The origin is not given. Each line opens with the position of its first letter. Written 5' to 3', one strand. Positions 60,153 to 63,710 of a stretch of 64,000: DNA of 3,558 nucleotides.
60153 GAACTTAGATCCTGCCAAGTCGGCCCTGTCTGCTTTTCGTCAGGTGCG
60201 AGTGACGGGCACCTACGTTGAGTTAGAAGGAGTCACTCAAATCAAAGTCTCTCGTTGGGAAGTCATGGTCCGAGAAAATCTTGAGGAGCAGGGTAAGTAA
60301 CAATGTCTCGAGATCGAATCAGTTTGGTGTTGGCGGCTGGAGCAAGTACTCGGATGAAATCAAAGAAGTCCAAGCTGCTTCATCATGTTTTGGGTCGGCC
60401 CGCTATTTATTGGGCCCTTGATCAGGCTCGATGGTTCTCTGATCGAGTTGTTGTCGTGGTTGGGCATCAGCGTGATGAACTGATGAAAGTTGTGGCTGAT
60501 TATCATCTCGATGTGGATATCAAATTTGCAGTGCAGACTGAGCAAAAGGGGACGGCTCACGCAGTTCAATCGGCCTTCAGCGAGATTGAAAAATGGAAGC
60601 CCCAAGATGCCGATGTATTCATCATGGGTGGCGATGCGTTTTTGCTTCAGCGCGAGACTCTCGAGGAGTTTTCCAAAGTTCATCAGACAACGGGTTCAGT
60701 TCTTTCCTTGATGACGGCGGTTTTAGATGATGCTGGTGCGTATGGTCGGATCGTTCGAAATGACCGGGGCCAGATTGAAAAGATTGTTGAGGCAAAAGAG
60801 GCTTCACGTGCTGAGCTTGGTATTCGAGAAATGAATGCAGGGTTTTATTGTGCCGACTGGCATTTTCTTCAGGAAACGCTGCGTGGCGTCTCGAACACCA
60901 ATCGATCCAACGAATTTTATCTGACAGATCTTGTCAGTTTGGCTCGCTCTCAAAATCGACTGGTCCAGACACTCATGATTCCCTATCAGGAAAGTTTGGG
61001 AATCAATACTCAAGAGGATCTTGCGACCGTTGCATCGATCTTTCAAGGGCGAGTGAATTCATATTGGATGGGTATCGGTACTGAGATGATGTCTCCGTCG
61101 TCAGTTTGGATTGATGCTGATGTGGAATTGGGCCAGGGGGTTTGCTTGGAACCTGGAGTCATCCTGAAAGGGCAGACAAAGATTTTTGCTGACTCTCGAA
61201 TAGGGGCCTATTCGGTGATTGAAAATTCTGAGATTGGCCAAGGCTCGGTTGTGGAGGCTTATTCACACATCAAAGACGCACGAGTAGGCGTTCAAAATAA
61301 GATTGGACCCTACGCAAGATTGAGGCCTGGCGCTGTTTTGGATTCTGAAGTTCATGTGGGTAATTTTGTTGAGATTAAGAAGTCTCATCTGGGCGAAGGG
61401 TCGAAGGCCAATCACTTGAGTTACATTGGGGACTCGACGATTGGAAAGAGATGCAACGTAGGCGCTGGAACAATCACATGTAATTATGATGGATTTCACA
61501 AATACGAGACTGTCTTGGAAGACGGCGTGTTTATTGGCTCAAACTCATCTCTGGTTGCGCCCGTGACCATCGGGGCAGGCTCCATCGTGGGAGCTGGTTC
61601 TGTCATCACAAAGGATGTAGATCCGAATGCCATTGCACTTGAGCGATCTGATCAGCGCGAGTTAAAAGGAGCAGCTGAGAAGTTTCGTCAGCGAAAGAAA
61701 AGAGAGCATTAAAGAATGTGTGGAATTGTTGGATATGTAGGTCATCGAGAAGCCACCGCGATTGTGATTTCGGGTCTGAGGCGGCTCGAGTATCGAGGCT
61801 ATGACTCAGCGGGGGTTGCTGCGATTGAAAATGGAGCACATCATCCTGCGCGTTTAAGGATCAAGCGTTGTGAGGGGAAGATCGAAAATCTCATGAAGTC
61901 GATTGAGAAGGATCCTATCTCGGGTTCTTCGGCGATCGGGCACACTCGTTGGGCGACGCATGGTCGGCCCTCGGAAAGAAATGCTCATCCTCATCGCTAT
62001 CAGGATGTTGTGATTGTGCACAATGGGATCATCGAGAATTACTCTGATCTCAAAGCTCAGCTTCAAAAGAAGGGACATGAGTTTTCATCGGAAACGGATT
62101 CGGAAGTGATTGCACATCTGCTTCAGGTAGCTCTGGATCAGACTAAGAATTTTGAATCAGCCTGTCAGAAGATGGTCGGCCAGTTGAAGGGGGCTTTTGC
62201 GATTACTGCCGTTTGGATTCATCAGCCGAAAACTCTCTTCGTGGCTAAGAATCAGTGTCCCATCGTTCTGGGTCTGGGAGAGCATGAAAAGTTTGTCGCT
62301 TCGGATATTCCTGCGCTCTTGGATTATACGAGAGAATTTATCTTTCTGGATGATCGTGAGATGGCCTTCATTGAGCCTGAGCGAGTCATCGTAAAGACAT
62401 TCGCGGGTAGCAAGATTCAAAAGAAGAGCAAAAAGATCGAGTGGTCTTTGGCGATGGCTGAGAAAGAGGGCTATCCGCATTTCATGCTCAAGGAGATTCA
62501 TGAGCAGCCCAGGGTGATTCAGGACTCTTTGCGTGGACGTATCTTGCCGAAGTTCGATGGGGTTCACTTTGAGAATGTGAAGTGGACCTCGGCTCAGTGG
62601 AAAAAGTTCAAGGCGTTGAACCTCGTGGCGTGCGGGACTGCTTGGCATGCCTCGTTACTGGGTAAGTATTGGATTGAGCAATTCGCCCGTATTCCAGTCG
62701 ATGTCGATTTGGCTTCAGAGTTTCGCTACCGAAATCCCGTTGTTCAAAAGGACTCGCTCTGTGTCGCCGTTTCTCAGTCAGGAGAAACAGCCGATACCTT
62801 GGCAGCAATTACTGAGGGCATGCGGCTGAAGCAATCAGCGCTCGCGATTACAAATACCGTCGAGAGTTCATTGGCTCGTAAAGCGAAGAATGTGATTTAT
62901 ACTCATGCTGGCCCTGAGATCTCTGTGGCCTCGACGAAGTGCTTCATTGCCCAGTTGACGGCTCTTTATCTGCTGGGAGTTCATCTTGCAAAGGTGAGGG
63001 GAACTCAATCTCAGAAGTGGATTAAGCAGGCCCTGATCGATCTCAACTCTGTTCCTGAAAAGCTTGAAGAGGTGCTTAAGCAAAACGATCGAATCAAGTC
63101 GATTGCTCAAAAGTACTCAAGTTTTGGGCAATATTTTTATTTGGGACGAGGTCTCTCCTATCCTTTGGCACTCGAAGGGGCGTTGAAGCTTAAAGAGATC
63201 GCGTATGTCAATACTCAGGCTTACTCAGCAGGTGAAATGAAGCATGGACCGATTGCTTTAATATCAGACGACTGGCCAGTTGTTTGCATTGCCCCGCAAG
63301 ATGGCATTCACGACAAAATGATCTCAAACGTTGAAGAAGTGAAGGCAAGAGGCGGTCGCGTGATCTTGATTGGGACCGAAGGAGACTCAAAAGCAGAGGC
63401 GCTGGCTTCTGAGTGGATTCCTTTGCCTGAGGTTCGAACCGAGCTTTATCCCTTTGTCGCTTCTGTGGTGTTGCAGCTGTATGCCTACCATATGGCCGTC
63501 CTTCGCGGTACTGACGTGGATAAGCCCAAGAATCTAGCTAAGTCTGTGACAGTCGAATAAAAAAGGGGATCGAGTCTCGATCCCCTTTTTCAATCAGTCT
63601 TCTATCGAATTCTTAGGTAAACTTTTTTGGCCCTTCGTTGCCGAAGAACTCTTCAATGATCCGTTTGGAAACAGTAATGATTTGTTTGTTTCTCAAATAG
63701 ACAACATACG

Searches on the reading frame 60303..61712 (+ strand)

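Call 45: search_protein_families(library=pfam, proteins=[window:60303-61712:+], max_evalue=0.00001)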
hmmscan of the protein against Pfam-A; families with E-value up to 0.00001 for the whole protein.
window:60303-61712:+ (469 aa): 6 families
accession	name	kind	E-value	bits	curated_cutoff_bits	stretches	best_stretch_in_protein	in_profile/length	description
PF00132.30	Hexapep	-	1.4e-27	94.6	27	1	403-437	2-36/36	Bacterial transferase hexapeptide (six repeats)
PF00483.29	NTP_transferase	-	5.9e-15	56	21.2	1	8-260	3-231/245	Nucleotidyl transferase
PF12804.13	NTP_transf_3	-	2.7e-14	54.1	27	1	8-132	2-116/160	MobA-like NTP transferase domain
PF25084.1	LbH_EIF2B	-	2.6e-12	47.1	54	0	269-357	17-104/105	EIF2B subunit epsilon LbH domain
PF14602.12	Hexapep_2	-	1e-09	38.4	27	1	404-437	3-34/34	Hexapeptide repeat of succinyl-transferase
PF25087.1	GMPPB_C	-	6.9e-07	29.4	39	0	270-319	19-67/110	GMPPB C-terminal domain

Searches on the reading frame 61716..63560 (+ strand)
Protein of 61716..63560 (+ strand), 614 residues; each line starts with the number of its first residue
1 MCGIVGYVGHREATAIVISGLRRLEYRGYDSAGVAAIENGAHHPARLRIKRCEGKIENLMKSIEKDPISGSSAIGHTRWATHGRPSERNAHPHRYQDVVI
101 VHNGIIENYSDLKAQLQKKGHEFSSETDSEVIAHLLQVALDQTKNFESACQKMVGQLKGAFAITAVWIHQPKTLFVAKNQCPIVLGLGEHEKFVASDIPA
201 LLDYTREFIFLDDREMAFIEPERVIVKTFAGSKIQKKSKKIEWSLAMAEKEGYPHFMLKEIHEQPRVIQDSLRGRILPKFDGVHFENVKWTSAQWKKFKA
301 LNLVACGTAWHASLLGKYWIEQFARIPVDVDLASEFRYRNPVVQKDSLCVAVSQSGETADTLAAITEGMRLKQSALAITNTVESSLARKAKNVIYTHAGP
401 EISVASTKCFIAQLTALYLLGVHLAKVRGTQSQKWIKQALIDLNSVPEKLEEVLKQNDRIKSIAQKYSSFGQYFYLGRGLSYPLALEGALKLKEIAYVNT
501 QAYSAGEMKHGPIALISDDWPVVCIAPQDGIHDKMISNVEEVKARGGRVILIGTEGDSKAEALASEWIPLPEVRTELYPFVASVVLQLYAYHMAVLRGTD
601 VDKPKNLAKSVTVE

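Call 45: search_protein_families(library=pfam, proteins=[window:61716-63560:+], max_evalue=0.00001)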
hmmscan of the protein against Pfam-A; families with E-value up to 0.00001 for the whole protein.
window:61716-63560:+ (614 aa): 3 families
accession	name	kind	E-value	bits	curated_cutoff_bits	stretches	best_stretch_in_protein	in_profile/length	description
PF01380.27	SIS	-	1e-52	177.8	25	2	302-420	9-128/131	SIS domain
PF13522.11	GATase_6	-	4.2e-21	75.8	27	1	69-180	9-110/130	Glutamine amidotransferase domain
PF13537.11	GATase_7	-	4.3e-16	59.5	25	1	93-202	16-122/123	Glutamine amidotransferase domain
